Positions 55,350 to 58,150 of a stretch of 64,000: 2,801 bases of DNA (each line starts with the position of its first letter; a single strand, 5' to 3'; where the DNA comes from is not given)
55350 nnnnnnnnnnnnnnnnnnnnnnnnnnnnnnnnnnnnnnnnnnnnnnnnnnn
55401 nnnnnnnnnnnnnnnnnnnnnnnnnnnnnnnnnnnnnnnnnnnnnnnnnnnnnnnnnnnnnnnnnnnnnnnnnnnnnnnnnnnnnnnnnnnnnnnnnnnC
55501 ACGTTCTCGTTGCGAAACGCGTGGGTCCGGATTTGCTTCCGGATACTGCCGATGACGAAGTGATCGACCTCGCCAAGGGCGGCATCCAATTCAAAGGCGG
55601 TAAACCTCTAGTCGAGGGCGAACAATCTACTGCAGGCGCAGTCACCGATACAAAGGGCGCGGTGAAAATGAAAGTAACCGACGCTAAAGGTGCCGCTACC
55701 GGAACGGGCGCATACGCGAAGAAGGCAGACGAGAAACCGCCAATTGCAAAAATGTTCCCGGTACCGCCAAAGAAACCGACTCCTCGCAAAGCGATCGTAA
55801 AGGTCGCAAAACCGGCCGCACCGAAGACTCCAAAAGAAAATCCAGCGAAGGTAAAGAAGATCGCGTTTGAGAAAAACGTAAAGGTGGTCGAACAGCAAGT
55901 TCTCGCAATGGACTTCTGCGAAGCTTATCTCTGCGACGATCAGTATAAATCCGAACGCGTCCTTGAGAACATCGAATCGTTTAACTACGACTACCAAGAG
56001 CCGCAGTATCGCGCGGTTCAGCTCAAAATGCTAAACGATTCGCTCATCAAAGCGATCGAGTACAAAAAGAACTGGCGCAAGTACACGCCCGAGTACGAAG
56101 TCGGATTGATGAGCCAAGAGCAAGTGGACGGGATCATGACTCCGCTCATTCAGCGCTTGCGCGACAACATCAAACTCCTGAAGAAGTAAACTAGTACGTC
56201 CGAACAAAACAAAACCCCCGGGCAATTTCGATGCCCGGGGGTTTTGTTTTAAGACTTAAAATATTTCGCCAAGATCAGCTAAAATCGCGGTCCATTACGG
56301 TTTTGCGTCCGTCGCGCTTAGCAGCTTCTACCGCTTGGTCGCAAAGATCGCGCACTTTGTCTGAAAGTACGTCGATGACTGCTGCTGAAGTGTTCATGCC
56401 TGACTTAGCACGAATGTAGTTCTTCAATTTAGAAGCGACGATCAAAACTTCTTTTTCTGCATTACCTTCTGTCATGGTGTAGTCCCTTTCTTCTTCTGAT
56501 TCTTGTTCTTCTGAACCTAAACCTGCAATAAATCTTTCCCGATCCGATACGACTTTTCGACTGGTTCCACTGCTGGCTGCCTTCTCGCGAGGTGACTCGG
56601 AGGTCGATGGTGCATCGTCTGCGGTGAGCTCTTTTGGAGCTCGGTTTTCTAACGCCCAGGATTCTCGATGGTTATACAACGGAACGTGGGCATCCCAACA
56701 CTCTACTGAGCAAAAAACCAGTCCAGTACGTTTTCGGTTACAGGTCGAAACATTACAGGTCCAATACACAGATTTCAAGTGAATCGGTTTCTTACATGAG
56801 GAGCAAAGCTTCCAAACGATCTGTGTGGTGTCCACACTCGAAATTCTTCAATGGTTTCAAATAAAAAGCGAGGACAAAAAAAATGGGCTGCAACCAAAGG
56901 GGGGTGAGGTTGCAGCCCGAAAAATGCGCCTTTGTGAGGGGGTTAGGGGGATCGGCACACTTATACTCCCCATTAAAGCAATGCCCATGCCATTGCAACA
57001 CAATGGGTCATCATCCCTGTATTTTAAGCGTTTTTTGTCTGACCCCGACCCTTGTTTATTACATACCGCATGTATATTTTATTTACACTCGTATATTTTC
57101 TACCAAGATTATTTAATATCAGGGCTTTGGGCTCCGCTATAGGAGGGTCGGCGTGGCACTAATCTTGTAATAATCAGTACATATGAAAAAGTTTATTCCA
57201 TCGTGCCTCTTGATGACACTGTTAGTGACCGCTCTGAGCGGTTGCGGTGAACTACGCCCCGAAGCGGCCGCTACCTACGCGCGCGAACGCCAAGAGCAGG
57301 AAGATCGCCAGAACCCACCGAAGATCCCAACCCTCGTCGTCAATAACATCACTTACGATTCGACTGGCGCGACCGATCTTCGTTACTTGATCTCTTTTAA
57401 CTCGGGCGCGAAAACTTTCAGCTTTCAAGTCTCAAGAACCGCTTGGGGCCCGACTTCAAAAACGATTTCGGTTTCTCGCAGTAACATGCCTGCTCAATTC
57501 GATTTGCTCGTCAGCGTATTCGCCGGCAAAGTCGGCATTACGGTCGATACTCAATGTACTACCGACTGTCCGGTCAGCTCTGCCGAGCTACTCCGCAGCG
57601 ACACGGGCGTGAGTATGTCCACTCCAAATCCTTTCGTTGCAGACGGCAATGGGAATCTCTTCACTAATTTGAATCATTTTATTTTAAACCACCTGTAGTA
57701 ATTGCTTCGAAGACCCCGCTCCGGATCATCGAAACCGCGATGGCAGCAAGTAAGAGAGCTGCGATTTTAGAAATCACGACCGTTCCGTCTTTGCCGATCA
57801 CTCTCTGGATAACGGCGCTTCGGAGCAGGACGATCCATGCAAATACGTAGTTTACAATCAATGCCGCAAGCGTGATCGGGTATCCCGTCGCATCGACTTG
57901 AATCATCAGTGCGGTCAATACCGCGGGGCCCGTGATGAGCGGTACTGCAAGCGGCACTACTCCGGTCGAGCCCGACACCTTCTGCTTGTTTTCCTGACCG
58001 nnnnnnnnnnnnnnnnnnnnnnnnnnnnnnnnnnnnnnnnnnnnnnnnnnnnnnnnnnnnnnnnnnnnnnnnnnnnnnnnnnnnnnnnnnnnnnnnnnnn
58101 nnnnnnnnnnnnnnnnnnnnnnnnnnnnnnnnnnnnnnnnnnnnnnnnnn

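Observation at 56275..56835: Histone-fold protein gene whose ORF carries a possible FCS/TRASH-like zinc-ribbon and acidic-linker N-terminal extension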

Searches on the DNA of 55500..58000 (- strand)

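Call 4: search_rna_families(source=window, start=55500, end=58000, threshold=evalue, max_evalue=1)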
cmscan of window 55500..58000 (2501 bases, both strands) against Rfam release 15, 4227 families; matches with E-value up to 1: 8.
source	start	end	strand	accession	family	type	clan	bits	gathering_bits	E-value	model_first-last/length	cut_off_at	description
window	56206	56388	-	RF00514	His_leader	Cis-reg; leader;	-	36.5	49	0.0013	1-126/126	no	Histidine operon leader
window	56206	56282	-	RF02495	ohsC_RNA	Gene; antitoxin;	-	35.1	50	0.0055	1-77/77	no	Oppression of Hydrophobic ORF by sRNA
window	56167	56250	+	RF00514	His_leader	Cis-reg; leader;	-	35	49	0.0027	1-126/126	no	Histidine operon leader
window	56198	56250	+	RF02495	ohsC_RNA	Gene; antitoxin;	-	26.4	50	0.36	1-77/77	no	Oppression of Hydrophobic ORF by sRNA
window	56203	56287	-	RF01772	rnk_pseudo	Cis-reg; leader;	-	22.5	55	0.81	1-108/108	no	Pseudomonas rnk leader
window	56174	56263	+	RF02621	BSnc120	Gene; sRNA;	-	22.1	114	0.078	1-88/88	no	Brucella sRNA 120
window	56207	56258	-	RF02399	NsiR1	Gene; sRNA;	-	21.1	39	0.4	1-60/60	no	Nitrogen stress-induced RNA 1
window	56878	56966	-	RF01489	sbrA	Gene; sRNA;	-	20.9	45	0.38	1-71/71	no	Listeria sRNA sbrA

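Call 48: build_rna_model(alignment_id=A5, structure=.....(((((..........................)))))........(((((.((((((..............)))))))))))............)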
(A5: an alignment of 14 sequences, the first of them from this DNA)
Model R1 built from alignment A5 (14 sequences, 98 columns); structure: as given.
model positions 86; base pairs 16; branch points 1; effective number of sequences 1.73; information 0.662 bits per position. Calibrated on 0.2 Mb of random sequence (short: E-values are rough).
structure used (alignment columns):
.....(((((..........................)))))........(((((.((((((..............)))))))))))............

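Call 49: search_with_rna_model(model_id=R1, source=window, max_evalue=1, filters=off)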
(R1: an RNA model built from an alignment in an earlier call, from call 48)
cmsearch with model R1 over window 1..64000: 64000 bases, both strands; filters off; matches with E-value up to 1: 3.
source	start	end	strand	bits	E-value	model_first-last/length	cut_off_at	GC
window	56876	56962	-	93.5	1.9e-28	1-86/86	no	0.54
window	51383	51475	-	19.7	0.0004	1-86/86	no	0.51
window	1040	1111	-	10.6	0.41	1-86/86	no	0.43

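Call 50: search_with_rna_model(model_id=R1, sources=[L001, L002, L003, L004, L005, L006, L007, L008, L009, L010, L011, L012, L013, L014, L015, L016, L017, L018, L019, L020, L021, L022, L023, L024, L025, L026, L027, L028, L029, L030, L031, L032, L033, L034, L035, L036, L037, L038, L039, L040, L041, L042, L043, L044, L045, L046, L047, L048, L049, L050, L051, L052, L053, L054, L055, L056, L057, L058, L059, L060, L061, L062, L063, L064, L065, L066, L067, L068, L069, L070, L071, L072, L073, L074, L075, L076, L077, L078, L079, L080], max_evalue=0.1)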
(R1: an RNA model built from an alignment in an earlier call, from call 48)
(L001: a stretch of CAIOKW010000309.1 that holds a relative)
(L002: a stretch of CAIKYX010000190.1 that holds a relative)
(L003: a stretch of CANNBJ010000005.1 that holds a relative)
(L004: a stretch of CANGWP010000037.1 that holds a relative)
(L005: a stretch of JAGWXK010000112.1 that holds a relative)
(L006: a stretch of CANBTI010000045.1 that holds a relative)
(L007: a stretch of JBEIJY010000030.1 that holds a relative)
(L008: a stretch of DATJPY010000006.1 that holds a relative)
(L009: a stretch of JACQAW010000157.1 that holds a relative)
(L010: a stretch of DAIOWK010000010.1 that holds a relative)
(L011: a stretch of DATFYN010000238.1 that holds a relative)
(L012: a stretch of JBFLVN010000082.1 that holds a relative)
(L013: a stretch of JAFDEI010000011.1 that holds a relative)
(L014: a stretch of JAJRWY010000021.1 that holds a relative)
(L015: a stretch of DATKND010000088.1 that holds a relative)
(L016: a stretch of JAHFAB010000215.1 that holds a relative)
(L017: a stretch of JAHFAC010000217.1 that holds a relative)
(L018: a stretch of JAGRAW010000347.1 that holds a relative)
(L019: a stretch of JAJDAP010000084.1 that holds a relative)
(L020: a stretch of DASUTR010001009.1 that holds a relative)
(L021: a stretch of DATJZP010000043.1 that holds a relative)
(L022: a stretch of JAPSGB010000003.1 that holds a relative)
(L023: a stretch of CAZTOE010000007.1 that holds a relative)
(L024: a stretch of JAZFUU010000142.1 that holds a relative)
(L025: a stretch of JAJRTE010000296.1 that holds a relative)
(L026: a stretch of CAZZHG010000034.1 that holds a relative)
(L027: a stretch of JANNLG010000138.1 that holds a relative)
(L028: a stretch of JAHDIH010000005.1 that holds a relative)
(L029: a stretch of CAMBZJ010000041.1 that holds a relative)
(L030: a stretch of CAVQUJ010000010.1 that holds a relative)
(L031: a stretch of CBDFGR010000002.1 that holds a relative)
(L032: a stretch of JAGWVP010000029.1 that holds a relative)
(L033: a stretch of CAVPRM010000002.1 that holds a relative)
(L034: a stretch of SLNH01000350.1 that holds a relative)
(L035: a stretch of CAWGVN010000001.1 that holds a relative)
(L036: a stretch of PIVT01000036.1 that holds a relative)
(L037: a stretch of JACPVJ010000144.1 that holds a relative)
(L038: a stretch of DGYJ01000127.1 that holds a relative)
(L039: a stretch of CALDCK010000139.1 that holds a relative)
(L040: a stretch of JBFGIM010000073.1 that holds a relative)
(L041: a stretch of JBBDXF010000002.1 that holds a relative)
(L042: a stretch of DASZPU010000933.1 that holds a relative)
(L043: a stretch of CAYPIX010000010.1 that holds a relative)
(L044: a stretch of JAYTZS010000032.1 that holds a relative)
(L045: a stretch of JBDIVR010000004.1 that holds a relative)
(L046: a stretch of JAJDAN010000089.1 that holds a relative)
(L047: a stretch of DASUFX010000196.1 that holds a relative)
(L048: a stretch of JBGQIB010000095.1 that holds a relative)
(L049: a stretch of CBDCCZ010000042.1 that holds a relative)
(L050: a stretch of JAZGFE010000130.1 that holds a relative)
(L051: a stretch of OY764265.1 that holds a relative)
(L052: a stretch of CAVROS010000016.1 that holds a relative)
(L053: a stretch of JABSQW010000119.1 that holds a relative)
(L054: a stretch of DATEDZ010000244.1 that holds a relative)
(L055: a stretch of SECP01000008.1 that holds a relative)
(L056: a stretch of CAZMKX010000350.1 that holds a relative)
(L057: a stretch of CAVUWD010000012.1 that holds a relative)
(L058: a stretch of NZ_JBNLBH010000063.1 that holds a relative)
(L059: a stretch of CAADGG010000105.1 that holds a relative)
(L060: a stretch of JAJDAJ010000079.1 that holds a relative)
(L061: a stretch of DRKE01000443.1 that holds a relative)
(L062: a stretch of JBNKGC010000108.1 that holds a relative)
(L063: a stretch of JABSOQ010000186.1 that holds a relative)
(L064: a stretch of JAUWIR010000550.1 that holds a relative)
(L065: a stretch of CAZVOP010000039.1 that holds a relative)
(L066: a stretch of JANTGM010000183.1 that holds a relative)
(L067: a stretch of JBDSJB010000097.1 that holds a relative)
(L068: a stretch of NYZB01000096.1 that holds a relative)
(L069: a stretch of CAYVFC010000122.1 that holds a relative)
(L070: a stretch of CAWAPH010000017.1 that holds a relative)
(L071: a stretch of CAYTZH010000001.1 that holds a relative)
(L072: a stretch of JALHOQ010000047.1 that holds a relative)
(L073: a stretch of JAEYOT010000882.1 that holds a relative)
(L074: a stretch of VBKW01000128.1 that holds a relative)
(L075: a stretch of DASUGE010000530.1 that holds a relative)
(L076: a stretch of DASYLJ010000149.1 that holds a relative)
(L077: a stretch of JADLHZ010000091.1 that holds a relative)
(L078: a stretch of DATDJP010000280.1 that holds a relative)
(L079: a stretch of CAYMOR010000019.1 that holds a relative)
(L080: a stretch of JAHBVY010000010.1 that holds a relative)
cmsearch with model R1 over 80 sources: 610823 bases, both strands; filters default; matches with E-value up to 0.1: 15.
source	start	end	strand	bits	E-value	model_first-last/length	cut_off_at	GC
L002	3871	3959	+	101.9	2.9e-30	1-86/86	no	0.51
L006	3851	3936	+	95.6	3.4e-28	1-86/86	no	0.55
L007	3626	3704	+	86.1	4.7e-25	1-86/86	no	0.63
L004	3839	3923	+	84.9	1.2e-24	1-86/86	no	0.55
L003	3840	3924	+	83.3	4.1e-24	1-86/86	no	0.55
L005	3841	3925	+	83.3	4.1e-24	1-86/86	no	0.55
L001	1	64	+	58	8.9e-16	23-86/86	5'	0.56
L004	7784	7862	+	24.4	0.00011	1-86/86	no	0.52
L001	3829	3912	+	23.6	0.00021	1-86/86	no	0.45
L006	7067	7148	+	23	0.00031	1-86/86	no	0.51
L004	4490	4598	+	22.3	0.00055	1-86/86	no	0.51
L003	7804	7882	+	20.8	0.0017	1-86/86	no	0.54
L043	306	451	-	19.1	0.0061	1-86/86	no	0.53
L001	664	715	-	19.1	0.0062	1-86/86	no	0.48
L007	7428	7487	+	18.7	0.0086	1-86/86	no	0.5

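Call 51: search_with_rna_model(model_id=R1, sources=[L081, L082, L083, L084, L085, L086, L087, L088, L089, L090, L091, L092, L093, L094, L095, L096, L097, L098, L099, L100, L101, L102, L103, L104, L105, L106, L107, L108, L109, L110, L111, L112, L113, L114, L115, L116, L117, L118, L119, L120, L121, L122, L123, L124, L125, L126, L127, L128, L129, L130, L131, L132, L133, L134, L135, L136, L137, L138, L139, L140, L141, L142, L143, L144, L145, L146, L147, L148, L149, L150, L151, L152, L153, L154, L155, L156, L157, L158, L159, L160], max_evalue=0.1)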
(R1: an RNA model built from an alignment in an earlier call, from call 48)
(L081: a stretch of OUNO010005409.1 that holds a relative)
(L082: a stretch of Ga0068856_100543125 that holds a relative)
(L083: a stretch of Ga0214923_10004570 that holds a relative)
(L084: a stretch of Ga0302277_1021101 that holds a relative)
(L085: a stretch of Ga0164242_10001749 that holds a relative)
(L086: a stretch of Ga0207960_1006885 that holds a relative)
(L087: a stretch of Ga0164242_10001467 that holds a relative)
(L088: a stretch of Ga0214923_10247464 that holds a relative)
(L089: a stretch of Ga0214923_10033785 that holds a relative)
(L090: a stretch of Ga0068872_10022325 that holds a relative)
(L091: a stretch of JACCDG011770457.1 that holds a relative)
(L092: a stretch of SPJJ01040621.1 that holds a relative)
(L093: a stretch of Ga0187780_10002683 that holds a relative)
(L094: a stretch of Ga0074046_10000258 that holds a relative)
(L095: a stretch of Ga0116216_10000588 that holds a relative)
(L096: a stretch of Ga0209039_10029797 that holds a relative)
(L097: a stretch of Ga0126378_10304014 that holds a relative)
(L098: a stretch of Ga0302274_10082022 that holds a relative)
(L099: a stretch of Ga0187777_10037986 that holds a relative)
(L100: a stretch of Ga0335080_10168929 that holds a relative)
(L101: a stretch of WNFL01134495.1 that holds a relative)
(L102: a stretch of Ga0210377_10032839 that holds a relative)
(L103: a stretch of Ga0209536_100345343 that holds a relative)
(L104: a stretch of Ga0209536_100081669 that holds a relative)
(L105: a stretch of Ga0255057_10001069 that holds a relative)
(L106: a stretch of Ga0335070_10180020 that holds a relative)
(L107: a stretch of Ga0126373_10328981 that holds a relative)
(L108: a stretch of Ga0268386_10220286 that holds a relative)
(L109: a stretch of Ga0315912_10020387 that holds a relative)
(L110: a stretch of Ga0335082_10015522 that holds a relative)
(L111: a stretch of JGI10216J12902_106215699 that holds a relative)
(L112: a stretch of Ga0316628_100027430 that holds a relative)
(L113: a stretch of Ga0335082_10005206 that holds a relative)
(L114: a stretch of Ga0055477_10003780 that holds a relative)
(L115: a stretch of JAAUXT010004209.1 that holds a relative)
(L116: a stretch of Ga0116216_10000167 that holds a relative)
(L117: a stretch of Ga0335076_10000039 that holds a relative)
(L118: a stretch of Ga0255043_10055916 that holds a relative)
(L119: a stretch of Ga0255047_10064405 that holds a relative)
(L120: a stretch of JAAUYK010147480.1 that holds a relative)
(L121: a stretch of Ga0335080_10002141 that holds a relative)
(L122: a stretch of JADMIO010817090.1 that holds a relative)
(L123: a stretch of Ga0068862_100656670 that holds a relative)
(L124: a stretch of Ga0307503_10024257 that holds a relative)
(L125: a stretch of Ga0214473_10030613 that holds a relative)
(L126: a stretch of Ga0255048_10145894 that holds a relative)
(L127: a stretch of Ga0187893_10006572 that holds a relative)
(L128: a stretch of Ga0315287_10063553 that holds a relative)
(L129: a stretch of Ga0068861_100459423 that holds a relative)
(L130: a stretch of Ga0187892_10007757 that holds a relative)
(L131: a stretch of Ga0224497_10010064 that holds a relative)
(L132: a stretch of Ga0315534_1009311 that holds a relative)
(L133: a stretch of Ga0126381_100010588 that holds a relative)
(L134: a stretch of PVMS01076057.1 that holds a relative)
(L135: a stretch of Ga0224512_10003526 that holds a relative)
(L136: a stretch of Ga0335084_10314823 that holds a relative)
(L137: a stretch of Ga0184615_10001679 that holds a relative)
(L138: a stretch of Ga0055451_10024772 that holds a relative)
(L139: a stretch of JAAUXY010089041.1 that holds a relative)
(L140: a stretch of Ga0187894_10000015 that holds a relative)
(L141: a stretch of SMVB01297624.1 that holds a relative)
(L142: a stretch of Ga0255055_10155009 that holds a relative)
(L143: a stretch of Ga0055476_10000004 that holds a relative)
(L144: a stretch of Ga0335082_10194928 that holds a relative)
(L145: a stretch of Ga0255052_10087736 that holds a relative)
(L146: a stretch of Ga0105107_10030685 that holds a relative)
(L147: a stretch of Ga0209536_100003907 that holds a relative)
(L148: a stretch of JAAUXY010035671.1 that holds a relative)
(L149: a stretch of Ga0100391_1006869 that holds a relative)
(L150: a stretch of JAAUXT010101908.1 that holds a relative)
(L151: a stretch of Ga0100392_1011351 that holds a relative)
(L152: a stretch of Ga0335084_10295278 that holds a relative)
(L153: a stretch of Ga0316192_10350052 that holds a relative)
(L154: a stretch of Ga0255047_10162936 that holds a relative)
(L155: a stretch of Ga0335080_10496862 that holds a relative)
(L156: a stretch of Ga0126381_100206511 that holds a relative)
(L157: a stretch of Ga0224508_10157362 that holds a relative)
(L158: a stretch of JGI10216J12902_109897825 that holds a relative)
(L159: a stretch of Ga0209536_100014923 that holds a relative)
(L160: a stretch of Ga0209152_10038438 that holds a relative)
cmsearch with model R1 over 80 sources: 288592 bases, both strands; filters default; matches with E-value up to 0.1: 12.
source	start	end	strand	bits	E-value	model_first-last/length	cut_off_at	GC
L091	116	200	+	97.1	5.5e-29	1-86/86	no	0.55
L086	76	159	+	96.4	9.3e-29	1-86/86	no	0.57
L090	1054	1140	+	96.3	9.4e-29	1-86/86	no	0.55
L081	2857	2945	+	96.1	1.2e-28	1-86/86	no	0.61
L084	1272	1356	+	95.4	1.9e-28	1-86/86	no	0.56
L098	1231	1315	+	95.4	1.9e-28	1-86/86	no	0.56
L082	183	270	+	94.9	2.8e-28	1-86/86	no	0.58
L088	147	232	+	94.7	3.3e-28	1-86/86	no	0.48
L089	2258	2338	+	83.8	1.3e-24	1-86/86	no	0.59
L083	2809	2893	+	83.3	2e-24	1-86/86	no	0.55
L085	1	71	+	73.3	3.8e-21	17-86/86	5'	0.46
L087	1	71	+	73.3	3.8e-21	17-86/86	5'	0.46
